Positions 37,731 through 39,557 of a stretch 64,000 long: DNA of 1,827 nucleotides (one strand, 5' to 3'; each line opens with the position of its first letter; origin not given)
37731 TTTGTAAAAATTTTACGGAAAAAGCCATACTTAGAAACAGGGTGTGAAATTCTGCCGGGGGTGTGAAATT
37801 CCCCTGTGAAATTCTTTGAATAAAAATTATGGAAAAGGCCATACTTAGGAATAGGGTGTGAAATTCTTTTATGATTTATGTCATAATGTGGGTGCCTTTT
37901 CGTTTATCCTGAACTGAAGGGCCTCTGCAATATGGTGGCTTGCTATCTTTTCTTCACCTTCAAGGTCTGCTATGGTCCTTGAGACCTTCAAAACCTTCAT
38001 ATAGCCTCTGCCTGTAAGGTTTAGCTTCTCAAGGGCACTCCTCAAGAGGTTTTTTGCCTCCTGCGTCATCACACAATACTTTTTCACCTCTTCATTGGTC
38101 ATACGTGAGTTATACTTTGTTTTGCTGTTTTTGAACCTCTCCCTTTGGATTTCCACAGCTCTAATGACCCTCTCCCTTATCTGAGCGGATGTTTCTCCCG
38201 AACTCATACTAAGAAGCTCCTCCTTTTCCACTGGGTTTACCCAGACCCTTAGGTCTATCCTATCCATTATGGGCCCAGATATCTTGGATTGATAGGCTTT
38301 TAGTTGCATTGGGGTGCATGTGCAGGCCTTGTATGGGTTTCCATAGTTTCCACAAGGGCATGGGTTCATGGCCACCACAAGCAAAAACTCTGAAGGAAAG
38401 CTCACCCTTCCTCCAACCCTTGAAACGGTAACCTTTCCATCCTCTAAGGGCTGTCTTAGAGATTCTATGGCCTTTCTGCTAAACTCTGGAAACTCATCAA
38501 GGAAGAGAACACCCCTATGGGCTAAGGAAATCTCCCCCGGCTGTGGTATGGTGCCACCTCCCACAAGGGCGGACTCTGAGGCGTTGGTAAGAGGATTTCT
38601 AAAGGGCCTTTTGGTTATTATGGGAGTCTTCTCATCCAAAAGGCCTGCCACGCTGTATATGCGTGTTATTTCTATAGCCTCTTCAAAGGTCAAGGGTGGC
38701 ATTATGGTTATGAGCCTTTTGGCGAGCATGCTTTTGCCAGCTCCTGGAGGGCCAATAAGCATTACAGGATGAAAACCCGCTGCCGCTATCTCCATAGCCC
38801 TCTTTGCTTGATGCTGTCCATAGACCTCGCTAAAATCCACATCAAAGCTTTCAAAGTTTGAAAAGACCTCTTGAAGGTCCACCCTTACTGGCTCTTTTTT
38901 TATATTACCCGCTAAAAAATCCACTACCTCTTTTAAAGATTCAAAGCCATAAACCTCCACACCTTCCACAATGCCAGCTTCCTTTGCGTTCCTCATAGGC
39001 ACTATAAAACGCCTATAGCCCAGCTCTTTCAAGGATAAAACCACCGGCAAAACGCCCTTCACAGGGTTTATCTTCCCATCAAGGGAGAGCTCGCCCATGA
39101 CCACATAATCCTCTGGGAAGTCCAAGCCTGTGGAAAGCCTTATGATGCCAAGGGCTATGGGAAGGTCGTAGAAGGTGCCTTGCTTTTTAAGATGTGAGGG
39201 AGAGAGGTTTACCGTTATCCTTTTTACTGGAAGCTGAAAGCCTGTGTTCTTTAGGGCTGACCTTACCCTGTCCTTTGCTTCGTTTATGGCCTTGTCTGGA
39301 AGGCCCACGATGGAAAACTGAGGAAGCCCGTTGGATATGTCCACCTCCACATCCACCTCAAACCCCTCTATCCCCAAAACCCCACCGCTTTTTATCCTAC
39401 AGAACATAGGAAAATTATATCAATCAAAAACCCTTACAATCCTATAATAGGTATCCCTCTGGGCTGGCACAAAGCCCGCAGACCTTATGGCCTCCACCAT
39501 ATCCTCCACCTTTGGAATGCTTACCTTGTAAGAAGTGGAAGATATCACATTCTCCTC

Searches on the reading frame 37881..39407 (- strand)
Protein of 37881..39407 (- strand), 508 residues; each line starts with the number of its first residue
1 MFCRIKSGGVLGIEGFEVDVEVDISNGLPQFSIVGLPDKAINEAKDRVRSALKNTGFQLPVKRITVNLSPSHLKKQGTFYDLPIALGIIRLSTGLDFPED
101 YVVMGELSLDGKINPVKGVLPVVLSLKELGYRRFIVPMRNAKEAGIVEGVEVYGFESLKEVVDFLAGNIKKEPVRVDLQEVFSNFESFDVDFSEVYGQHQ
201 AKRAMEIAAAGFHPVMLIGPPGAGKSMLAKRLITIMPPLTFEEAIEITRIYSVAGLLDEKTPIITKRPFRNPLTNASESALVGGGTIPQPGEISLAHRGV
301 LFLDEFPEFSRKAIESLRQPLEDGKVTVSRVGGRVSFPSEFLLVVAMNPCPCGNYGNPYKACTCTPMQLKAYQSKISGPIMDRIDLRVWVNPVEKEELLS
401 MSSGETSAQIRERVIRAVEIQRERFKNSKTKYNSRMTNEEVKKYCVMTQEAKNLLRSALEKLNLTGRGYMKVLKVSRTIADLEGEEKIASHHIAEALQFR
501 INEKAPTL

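Call 8: search_protein_families(library=ncbifam, proteins=[window:37881-39407:-])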
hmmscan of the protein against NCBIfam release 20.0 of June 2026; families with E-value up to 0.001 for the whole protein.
window:37881-39407:- (508 aa): 12 families
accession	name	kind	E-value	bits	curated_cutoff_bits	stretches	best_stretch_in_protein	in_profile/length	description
TIGR00368.1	TIGR00368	hypoth_equivalog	1.9e-183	610.7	362.4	1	7-500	3-499/499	YifB family Mg chelatase-like AAA ATPase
NF007365.0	PRK09862.1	equivalog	8e-124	414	530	1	9-501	10-493/506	YifB family Mg chelatase-like AAA ATPase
TIGR02902.1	spore_lonB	equivalog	1.3e-15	57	723.3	2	190-328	62-206/531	ATP-dependent protease LonB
TIGR00764.1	lon_rel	equivalog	1.5e-15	56.9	516.6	2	194-245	19-70/608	ATP-dependent protease LonB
TIGR02903.1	spore_lon_C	equivalog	3.7e-12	45.5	678.8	2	191-329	152-297/615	Lon family ATP-dependent protease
TIGR02442.1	Cob-chelat-sub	hypoth_equivalog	1.5e-10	40.2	779.45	1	278-349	108-179/641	putative cobaltochelatase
NF038308.1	RNA_repair_RtcR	equivalog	3.7e-09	36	650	0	288-348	269-327/530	RNA repair transcriptional activator RtcR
TIGR02031.1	BchD-ChlD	equivalog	8.9e-08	31.3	499.55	1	216-349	20-143/608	magnesium chelatase ATPase subunit D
TIGR02030.1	BchI-ChlI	equivalog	1.3e-07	31.2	466.95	0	278-349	112-183/337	magnesium chelatase ATPase subunit I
TIGR00416.1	sms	equivalog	8.3e-07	28.1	403.05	1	59-161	353-453/454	DNA repair protein RadA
TIGR02974.1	phageshock_pspF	equivalog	0.00013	21.3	443.55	0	284-348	80-142/336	phage shock protein operon transcriptional activator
NF010054.0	PRK13531.1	equivalog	0.00062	18.9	681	0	194-233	21-60/498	ATPase RavA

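Call 10: find_related_loci(query=window:37881-39407:-, collection=genome_contigs, flank=6000)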
Query window:37881-39407:- (508 aa) in genome_contigs; peptide patterns used: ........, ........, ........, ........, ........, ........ (x = any residue, [..] = any of these).
600 stretches matched a pattern (row limit reached: there are more); 591 encode a relative of the query (tblastn E <= 1e-3); the best 80 are kept; 80 distinct loci.
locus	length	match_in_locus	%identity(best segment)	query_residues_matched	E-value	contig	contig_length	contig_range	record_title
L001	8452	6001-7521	86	1-507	0e+0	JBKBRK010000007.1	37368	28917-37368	MAG: Aquificaceae bacterium isolate 21I_069.bin.46 NODE_7_length_37368_cov_34.690515, whole genome shotgun sequence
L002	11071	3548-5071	84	1-508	0e+0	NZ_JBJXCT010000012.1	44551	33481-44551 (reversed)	Hydrogenobacter sp. Uz 6-8 NODE_12_length_44551_cov_683.681162, whole genome shotgun sequence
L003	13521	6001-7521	51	1-504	1e-179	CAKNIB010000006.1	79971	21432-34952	MAG TPA_asm: uncultured Clostridia bacterium isolate ERR3414586_bin.103_metaWRAP_v1.1_MAG genome assembly, contig: NODE_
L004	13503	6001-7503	52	1-500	2e-179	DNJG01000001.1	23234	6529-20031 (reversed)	MAG TPA_asm: Nitrospinota bacterium isolate UBA9963 contig_10561, whole genome shotgun sequence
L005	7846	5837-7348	50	1-500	5e-177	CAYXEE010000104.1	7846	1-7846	MAG TPA_asm: uncultured Chitinophagaceae bacterium isolate SRP257756_co1_98 genome assembly, contig: NODE_8612_length_78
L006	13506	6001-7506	52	1-500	7e-180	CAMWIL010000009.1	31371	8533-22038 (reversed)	MAG TPA_asm: uncultured Clostridia bacterium isolate SRR14411269_bin.10_metawrap_v1.3_MAG genome assembly, contig: NODE.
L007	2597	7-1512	49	1-500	0e+0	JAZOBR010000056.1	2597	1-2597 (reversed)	MAG: Candidatus Ornithomonoglobus sp. isolate T1900044757_TS20190223.MAGScoT_cleanbin_000094 SGB_2316_k141_924845, whole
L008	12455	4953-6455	50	1-500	2e-172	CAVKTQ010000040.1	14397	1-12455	Firmicutes bacterium CAG:238 isolate H07683-L1_cleanbin_000016 genome assembly, contig: Spades_H07683-L1_contig_3497, wh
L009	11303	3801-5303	50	1-500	1e-172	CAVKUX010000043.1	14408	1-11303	Anaeroplasmataceae bacterium isolate H07689-L1_cleanbin_000022 genome assembly, contig: Spades_H07689-L1_contig_2260, wh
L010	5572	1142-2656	49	2-504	2e-175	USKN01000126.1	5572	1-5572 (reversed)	uncultured Clostridiales bacterium isolate UMGS1810 genome assembly, contig: NODE_7038_length_5572_cov_3.447526, whole g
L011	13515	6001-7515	51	1-500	2e-171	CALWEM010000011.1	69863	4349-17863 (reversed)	MAG: uncultured Clostridia bacterium isolate E06__bin220 genome assembly, contig: E06__k127_3853173, whole genome shotgu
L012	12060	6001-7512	52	1-500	3e-171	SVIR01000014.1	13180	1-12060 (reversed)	MAG: Clostridiales bacterium isolate SIG414 NODE_79643_length_13180_cov_1.725350, whole genome shotgun sequence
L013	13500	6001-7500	52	1-500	7e-171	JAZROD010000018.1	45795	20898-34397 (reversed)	MAG: Clostridia bacterium isolate T1900045396_YK20190086.MAGScoT_cleanbin_000004 SGB_6961_k141_1764865, whole genome sho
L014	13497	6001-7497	52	1-500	8e-170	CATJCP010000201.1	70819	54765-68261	MAG: uncultured Oscillospiraceae bacterium isolate iMGMC-155_1678881731 genome assembly, contig: MegahitA5_2013, whole g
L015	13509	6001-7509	50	1-500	7e-170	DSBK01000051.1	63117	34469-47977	MAG TPA_asm: Actinomycetota bacterium isolate SpSt-1170 Ga0129302_1000076, whole genome shotgun sequence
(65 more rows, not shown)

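Call 28: find_encoding_contigs(protein=window:37881-39407:-, flank=10000, max_places=6)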
Protein window:37881-39407:- (508 aa): 4 contigs read that carry it; 2 places shown.
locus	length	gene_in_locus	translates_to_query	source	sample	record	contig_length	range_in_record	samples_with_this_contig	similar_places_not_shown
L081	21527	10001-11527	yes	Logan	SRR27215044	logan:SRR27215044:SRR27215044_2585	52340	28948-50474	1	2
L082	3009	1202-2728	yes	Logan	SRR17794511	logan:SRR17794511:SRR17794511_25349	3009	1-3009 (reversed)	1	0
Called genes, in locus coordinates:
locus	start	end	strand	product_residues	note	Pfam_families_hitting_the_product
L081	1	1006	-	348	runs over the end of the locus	PF01312:Bac_export_2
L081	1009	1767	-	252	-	PF01311:Bac_export_1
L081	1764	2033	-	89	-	PF01313:Bac_export_3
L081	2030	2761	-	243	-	PF00813:FliP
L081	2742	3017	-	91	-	-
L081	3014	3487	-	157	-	PF03748:FliL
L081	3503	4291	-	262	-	PF00460:Flg_bb_rod, PF22692:LlgE_F_G_D1, PF06429:Flg_bbr_C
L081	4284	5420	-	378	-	PF03060:NMO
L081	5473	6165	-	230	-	PF10108:DNA_pol_B_exo2, PF13482:RNase_H_2 (weak)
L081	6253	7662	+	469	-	-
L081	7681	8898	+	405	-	PF01676:Metalloenzyme, PF10143:PhosphMutase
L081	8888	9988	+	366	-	PF04055:Radical_SAM, PF19288:CofH_C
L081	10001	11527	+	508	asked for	PF13541:ChlI, PF01078:Mg_chelatase, PF00158:Sigma54_activat (faint), PF00493:MCM (weak), PF07728:AAA_5, PF13335:Mg_chelatase_C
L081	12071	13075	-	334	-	PF04055:Radical_SAM, PF06968:BATS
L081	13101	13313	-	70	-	-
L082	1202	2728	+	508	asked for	PF13541:ChlI, PF01078:Mg_chelatase, PF00158:Sigma54_activat (faint), PF00493:MCM (weak), PF07728:AAA_5, PF13335:Mg_chelatase_C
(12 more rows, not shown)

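Call 30: find_homologous_proteins(query=window:37881-39407:-, max_evalue=1e-100)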
Query window:37881-39407:- (508 aa): 7955 proteins with E <= 1e-100 among 8000 candidates; the best 120 are listed.
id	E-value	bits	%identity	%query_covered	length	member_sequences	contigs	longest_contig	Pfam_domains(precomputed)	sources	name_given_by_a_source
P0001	0.0e+0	1129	100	100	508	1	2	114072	PF00158.33,PF13335.13,PF00493.30,PF07728.21,PF01078.28,PF13541.13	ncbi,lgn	-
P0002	0.0e+0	1093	96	100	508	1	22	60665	PF00158.33,PF13335.13,PF00493.30,PF07728.21,PF01078.28,PF13541.13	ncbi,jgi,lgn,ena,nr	ncbi:MAG: YifB family Mg chelatase-like AAA ATPase [Aquificota bacterium]|nr:YifB family Mg chelatas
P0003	0.0e+0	1092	95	100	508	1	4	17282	PF00158.33,PF13335.13,PF05362.20,PF00493.30,PF07728.21,PF01078.28,PF13541.13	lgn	-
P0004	0.0e+0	1092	95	100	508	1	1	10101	PF00158.33,PF13335.13,PF00493.30,PF07728.21,PF01078.28,PF13541.13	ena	-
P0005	0.0e+0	1092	95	100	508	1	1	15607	PF00158.33,PF13335.13,PF05362.20,PF00493.30,PF07728.21,PF01078.28,PF13541.13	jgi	-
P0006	0.0e+0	1091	95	100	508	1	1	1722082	PF00158.33,PF13335.13,PF00493.30,PF07728.21,PF01078.28,PF13541.13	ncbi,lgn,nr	ncbi:MAG: YifB family Mg chelatase-like AAA ATPase [Aquificota bacterium]|nr:MAG: YifB family Mg che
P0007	0.0e+0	1091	95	100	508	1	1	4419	PF00158.33,PF13335.13,PF00493.30,PF13401.13,PF07728.21,PF01078.28,PF13541.13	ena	-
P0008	0.0e+0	1090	95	100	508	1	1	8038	PF00158.33,PF13335.13,PF00493.30,PF13401.13,PF07728.21,PF01078.28,PF13541.13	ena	-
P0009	0.0e+0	1090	95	100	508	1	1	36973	PF00158.33,PF13335.13,PF00493.30,PF07728.21,PF01078.28,PF13541.13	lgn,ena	-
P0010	0.0e+0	1090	95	100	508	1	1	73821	PF00158.33,PF13335.13,PF00493.30,PF07728.21,PF01078.28,PF13541.13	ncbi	-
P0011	0.0e+0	1089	95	100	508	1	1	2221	PF00158.33,PF13335.13,PF05362.20,PF00493.30,PF13401.13,PF07728.21,PF01078.28,PF13541.13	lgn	-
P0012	0.0e+0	1089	95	100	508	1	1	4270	PF00158.33,PF13335.13,PF00493.30,PF13401.13,PF07728.21,PF01078.28,PF13541.13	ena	-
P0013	0.0e+0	1083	94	100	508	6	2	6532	PF00158.33,PF13335.13,PF00493.30,PF13401.13,PF07728.21,PF01078.28,PF13541.13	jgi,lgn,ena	-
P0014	0.0e+0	1075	94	100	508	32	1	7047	PF00158.33,PF13335.13,PF00493.30,PF13401.13,PF07728.21,PF01078.28,PF13541.13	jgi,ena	-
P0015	0.0e+0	1074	94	100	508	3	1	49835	PF00158.33,PF13335.13,PF05362.20,PF00493.30,PF07728.21,PF01078.28,PF13541.13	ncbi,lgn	ncbi:MAG: YifB family Mg chelatase-like AAA ATPase [Aquificaceae bacterium]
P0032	2.4e-278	942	81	100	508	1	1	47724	PF00158.33,PF13335.13,PF00493.30,PF07728.21,PF01078.28,PF13541.13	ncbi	ncbi:MAG: YifB family Mg chelatase-like AAA ATPase [Aquificaceae bacterium]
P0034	5.6e-258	875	74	100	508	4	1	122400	PF00158.33,PF13335.13,PF05362.20,PF00493.30,PF07728.21,PF01078.28,PF13541.13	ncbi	-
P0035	1.4e-243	827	71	99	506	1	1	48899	PF00158.33,PF13335.13,PF05362.20,PF00493.30,PF07728.21,PF01078.28,PF13541.13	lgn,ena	-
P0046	4.2e-228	776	67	99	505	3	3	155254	PF13335.13,PF00493.30,PF07728.21,PF01078.28,PF13541.13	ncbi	-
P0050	1.8e-225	767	68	99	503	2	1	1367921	PF13335.13,PF05362.20,PF00493.30,PF07728.21,PF01078.28,PF13541.13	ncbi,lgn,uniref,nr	ncbi:YifB family Mg chelatase-like AAA ATPase [Thermocrinis minervae]|uniref:Magnesium chelatase fam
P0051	3.3e-225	766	65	100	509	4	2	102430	PF00158.33,PF13335.13,PF05362.20,PF00493.30,PF13401.13,PF07728.21,PF01078.28,PF13541.13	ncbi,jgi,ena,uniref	ncbi:YifB family Mg chelatase-like AAA ATPase [Thermocrinis sp.]|uniref:YifB family Mg chelatase-lik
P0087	1.8e-185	635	58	98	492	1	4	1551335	PF00158.33,PF13335.13,PF00493.30,PF07728.21,PF01078.28,PF13541.13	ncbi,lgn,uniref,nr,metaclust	ncbi:YifB family Mg chelatase-like AAA ATPase [Aquifex aeolicus]|uniref:AAA+ ATPase domain-containin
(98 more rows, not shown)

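Call 31: find_encoding_contigs(protein=P0006, flank=10000, max_places=2)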
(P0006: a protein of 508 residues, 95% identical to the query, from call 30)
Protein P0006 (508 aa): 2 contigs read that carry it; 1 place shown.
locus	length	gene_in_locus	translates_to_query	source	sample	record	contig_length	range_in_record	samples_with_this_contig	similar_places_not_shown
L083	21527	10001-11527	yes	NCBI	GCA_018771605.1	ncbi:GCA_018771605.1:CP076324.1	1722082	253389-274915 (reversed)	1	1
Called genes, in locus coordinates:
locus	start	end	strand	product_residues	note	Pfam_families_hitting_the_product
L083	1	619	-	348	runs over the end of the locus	PF01312:Bac_export_2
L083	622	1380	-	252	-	PF01311:Bac_export_1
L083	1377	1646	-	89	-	PF01313:Bac_export_3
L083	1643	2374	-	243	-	PF00813:FliP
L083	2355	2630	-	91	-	-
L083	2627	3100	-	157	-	PF03748:FliL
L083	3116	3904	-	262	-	PF00460:Flg_bb_rod, PF22692:LlgE_F_G_D1, PF06429:Flg_bbr_C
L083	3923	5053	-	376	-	PF03060:NMO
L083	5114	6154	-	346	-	PF13482:RNase_H_2 (weak), PF10108:DNA_pol_B_exo2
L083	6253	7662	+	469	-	-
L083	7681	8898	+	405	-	PF01676:Metalloenzyme, PF10143:PhosphMutase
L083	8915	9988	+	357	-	PF04055:Radical_SAM, PF19288:CofH_C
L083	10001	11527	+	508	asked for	PF13541:ChlI, PF01078:Mg_chelatase, PF00158:Sigma54_activat (faint), PF00493:MCM (weak), PF07728:AAA_5, PF13335:Mg_chelatase_C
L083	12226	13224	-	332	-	PF04055:Radical_SAM, PF06968:BATS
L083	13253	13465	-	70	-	-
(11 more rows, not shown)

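Call 32: find_encoding_contigs(protein=P0087, flank=10000, max_places=2)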
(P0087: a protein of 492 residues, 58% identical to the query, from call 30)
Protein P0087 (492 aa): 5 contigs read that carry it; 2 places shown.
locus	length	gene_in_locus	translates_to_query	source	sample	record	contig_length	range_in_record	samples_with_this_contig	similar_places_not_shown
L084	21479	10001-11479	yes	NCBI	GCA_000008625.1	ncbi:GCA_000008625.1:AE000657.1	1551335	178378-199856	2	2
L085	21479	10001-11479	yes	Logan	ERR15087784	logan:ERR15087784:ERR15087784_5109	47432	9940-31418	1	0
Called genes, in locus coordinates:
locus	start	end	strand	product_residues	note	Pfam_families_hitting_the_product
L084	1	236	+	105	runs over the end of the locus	PF00126:HTH_1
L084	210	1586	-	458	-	-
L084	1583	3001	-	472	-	PF09989:DUF2229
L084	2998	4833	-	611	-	PF00370:FGGY_N (faint), PF00480:ROK (faint), PF01869:BcrAD_BadFG, PF05378:Hydant_A_N (faint), PF01869:BcrAD_BadFG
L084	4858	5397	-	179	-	PF21542:TetR_C_42 (faint), PF00440:TetR_N, PF17932:TetR_C_24 (weak)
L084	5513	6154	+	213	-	PF00730:HhH-GPD, PF14520:HHH_5 (faint), PF00633:HHH, PF10576:EndIII_4Fe-2S (faint)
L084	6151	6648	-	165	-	PF02577:BFN_dom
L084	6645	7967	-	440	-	PF00919:UPF0004, PF04055:Radical_SAM, PF01938:TRAM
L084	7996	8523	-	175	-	PF03350:UPF0114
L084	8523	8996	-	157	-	PF01668:SmpB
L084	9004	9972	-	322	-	-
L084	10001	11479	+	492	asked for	PF13541:ChlI, PF00158:Sigma54_activat (weak), PF01078:Mg_chelatase, PF07728:AAA_5 (faint), PF00493:MCM (weak), PF13335:Mg_chelatase_C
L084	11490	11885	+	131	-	PF06146:PsiE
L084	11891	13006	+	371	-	PF25917:BSH_RND, PF25919:BSH_CusB, PF25973:BSH_CzcB, PF25984:BSH_YknX (weak), PF25994:HH_AprE (weak), PF25967:RND-MFP_C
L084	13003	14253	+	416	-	PF12704:MacB_PCD, PF02687:FtsX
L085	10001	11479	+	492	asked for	PF13541:ChlI, PF00158:Sigma54_activat (weak), PF01078:Mg_chelatase, PF07728:AAA_5 (faint), PF00493:MCM (weak), PF13335:Mg_chelatase_C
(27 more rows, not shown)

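Call 33: find_encoding_contigs(protein=P0050, flank=10000, max_places=2)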
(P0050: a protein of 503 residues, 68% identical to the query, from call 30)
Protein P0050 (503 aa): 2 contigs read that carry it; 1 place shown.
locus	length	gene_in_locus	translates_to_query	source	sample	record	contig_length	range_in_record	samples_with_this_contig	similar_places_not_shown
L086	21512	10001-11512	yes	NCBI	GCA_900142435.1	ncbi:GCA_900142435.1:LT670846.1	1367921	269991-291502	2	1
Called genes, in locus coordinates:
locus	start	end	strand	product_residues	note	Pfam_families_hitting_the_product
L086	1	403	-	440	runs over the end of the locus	PF02465:FliD_N, PF07196:Flagellin_IN, PF07195:FliD_C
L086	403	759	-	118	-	PF03646:FlaG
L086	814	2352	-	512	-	PF00669:Flagellin_N, PF00700:Flagellin_C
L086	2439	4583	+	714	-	PF01075:Glyco_transf_9 (weak), PF13489:Methyltransf_23, PF08241:Methyltransf_11, PF08242:Methyltransf_12, PF13649:Methyltransf_25, PF13847:Methyltransf_31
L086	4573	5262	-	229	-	PF07277:SapC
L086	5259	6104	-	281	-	PF00152:tRNA-synt_2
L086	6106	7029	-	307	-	PF00108:Thiolase_N (faint), PF22691:Thiolase_C_1 (faint), PF08545:ACP_syn_III, PF08541:ACP_syn_III_C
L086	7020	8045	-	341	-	PF02504:FA_synthesis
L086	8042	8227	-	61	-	PF01783:Ribosomal_L32p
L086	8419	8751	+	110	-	-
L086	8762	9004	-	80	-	PF17209:Hfq, PF21979:Hfq_1 (weak)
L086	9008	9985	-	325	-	PF03747:ADP_ribosyl_GH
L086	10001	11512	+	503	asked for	PF05362:Lon_C, PF13541:ChlI, PF00493:MCM (weak), PF01078:Mg_chelatase, PF07728:AAA_5, PF13335:Mg_chelatase_C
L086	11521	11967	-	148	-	PF02367:TsaE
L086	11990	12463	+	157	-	-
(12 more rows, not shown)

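Call 49: find_encoding_contigs(protein=P0032, flank=4000, max_places=1)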
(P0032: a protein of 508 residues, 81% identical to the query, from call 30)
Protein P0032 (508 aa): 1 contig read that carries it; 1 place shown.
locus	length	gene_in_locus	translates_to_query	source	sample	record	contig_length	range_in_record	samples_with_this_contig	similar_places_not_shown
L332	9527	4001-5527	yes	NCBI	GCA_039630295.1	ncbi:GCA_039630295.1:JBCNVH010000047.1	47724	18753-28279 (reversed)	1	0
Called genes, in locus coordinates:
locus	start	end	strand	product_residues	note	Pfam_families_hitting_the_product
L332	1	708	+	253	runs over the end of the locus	PF01138:RNase_PH, PF03725:RNase_PH_C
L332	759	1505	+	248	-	-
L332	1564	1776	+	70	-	PF04023:FeoA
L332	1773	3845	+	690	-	PF01926:MMR_HSR1, PF02421:FeoB_N, PF07670:Gate, PF07664:FeoB_C, PF07670:Gate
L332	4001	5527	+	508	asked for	PF13541:ChlI, PF00493:MCM (faint), PF01078:Mg_chelatase, PF00158:Sigma54_activat (weak), PF07728:AAA_5, PF13335:Mg_chelatase_C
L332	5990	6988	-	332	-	PF04055:Radical_SAM, PF06968:BATS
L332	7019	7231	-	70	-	-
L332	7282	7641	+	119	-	-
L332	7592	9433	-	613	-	PF00092:VWA, PF13519:VWA_2 (weak)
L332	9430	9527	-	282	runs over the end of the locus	PF04454:Linocin_M18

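Call 50: find_encoding_contigs(protein=P0034, flank=4000, max_places=1)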
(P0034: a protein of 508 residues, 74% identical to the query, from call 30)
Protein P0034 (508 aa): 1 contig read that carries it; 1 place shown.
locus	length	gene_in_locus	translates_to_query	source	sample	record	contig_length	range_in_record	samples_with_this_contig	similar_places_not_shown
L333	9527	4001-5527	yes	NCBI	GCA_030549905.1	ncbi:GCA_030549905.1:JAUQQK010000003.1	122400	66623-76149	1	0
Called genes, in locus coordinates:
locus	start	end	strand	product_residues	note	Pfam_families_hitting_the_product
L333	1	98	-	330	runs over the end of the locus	PF10108:DNA_pol_B_exo2, PF13482:RNase_H_2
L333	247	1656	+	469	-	-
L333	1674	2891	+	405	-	PF01676:Metalloenzyme, PF10143:PhosphMutase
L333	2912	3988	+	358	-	PF04055:Radical_SAM, PF19288:CofH_C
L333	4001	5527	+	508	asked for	PF05362:Lon_C (weak), PF13541:ChlI, PF01078:Mg_chelatase, PF00158:Sigma54_activat (faint), PF00493:MCM (faint), PF07728:AAA_5, PF13335:Mg_chelatase_C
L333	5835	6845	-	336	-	PF04055:Radical_SAM, PF06968:BATS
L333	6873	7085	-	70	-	-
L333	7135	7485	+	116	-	-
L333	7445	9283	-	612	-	PF00092:VWA (weak), PF13519:VWA_2 (weak)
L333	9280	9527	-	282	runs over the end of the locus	PF04454:Linocin_M18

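Call 51: find_encoding_contigs(protein=P0035, flank=4000, max_places=1)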
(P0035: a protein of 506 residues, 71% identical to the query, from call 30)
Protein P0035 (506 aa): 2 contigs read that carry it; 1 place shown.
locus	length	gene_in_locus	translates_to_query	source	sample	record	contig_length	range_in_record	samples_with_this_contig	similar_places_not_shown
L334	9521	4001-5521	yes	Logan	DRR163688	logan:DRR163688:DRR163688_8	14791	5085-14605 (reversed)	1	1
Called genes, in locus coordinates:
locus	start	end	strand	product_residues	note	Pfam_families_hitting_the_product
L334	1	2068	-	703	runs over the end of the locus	PF20256:MoCoBD_2, PF02738:MoCoBD_1, PF20256:MoCoBD_2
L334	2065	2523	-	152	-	PF00111:Fer2, PF13085:Fer2_3 (weak), PF01799:Fer2_2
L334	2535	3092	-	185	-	PF00258:Flavodoxin_1, PF12724:Flavodoxin_5 (weak)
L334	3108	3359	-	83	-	PF13442:Cytochrome_CBB3 (faint)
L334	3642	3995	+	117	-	PF01638:HxlR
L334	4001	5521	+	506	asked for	PF05362:Lon_C, PF13541:ChlI, PF00158:Sigma54_activat (weak), PF01078:Mg_chelatase, PF07728:AAA_5 (faint), PF00493:MCM, PF13335:Mg_chelatase_C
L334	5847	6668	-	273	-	PF04055:Radical_SAM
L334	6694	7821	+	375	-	PF01702:TGT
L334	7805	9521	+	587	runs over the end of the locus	PF00515:TPR_1 (faint), PF07719:TPR_2 (faint), PF13181:TPR_8 (faint), PF13371:TPR_9 (faint), PF13424:TPR_12 (faint), PF13428:TPR_14 (faint), PF14559:TPR_19 (faint)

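Call 75: find_encoding_contigs(protein=P0046, flank=5000, max_places=2)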
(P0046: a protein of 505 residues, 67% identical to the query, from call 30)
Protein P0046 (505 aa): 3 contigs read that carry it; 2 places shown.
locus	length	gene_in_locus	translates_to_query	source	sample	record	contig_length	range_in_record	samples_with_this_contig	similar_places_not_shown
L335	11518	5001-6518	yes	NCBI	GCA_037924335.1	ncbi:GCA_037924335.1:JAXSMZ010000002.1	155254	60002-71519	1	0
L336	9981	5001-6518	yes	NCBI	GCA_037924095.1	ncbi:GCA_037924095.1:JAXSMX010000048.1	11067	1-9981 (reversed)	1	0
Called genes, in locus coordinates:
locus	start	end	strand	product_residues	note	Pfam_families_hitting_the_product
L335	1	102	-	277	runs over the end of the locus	PF01048:PNP_UDP_1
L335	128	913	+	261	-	PF01967:MoaC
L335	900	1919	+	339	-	PF02481:DNA_processg_A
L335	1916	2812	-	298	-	PF00551:Formyl_trans_N, PF02911:Formyl_trans_C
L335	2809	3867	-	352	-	PF00383:dCMP_cyt_deam_1, PF14437:MafB19-deam, PF01872:RibD_C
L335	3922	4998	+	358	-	PF04055:Radical_SAM, PF19288:CofH_C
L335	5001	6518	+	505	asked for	PF13541:ChlI, PF00493:MCM, PF01078:Mg_chelatase, PF07728:AAA_5, PF13335:Mg_chelatase_C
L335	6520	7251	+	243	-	PF03744:BioW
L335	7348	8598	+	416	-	PF03349:Toluene_X, PF13505:OMP_b-brl (faint), PF10677:DUF2490 (faint)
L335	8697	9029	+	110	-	PF01257:2Fe-2S_thioredx (weak)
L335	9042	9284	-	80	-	PF17209:Hfq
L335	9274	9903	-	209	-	-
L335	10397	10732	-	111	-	PF03747:ADP_ribosyl_GH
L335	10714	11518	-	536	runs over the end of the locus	PF01751:Toprim, PF01131:Topoisom_bac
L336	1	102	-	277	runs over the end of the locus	PF01048:PNP_UDP_1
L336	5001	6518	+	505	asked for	PF13541:ChlI, PF00493:MCM, PF01078:Mg_chelatase, PF07728:AAA_5, PF13335:Mg_chelatase_C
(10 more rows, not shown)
